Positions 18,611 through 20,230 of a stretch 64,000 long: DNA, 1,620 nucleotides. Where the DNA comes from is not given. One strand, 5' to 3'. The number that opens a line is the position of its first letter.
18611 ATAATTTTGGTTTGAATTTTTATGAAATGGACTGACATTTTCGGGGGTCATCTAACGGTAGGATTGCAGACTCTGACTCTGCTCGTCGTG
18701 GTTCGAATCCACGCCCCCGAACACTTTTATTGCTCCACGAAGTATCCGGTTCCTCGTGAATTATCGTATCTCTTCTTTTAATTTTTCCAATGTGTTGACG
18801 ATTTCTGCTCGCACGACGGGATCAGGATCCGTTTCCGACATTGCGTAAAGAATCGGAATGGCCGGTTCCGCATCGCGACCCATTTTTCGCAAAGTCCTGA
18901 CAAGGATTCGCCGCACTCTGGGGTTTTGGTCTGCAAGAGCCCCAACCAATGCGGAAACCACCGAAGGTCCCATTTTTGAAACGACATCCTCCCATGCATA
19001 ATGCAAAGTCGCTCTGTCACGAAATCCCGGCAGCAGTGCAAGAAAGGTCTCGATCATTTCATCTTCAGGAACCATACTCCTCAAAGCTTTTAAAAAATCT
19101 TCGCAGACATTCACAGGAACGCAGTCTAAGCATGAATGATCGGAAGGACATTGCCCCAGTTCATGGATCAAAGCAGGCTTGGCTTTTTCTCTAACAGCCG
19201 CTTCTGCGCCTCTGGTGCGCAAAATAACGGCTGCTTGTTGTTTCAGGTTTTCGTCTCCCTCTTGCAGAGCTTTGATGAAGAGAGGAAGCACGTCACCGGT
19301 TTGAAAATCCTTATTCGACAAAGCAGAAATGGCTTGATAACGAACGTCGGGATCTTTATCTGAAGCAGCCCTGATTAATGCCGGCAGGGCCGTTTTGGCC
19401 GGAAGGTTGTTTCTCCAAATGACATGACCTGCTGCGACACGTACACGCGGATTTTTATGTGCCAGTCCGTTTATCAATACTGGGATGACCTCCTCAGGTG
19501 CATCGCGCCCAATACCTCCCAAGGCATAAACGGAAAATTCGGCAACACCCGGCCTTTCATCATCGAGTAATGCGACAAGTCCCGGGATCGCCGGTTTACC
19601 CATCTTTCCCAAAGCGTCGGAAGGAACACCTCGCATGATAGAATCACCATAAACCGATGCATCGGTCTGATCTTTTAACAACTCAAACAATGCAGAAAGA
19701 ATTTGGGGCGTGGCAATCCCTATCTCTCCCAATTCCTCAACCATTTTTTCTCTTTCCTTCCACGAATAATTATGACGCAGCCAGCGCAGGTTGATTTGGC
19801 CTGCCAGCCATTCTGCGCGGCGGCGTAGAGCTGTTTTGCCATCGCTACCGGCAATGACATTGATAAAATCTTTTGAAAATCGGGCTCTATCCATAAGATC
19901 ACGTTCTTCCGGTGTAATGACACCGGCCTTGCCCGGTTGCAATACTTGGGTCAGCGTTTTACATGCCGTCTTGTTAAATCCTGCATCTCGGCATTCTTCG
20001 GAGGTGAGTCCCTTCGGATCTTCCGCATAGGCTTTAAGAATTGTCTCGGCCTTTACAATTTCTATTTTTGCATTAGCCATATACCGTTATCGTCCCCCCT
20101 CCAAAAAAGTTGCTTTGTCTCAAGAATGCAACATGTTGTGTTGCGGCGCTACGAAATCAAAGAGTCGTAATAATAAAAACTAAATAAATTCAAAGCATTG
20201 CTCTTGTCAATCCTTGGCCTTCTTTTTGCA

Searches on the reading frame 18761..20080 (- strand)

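Call 45: search_protein_families(library=pfam, proteins=[window:18761-20080:-], max_evalue=0.00001)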
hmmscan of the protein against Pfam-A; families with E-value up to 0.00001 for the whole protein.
window:18761-20080:- (439 aa): 5 families
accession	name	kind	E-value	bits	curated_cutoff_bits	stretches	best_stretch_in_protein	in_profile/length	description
PF13646.12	HEAT_2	-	6.8e-35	119.7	27.7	3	199-284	1-84/88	HEAT repeats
PF02985.28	HEAT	-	5.3e-21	73.1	23.5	0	232-255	2-25/31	HEAT repeat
PF13513.12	HEAT_EZ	-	2.8e-16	60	27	0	228-256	26-54/55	HEAT-like repeat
PF00514.29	Arm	-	5e-11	42.7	20.6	0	231-256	13-38/41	Armadillo/beta-catenin-like repeat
PF03130.22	HEAT_PBS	-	1.8e-06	28.3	20.9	0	183-208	5-27/27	PBS lyase HEAT-like repeat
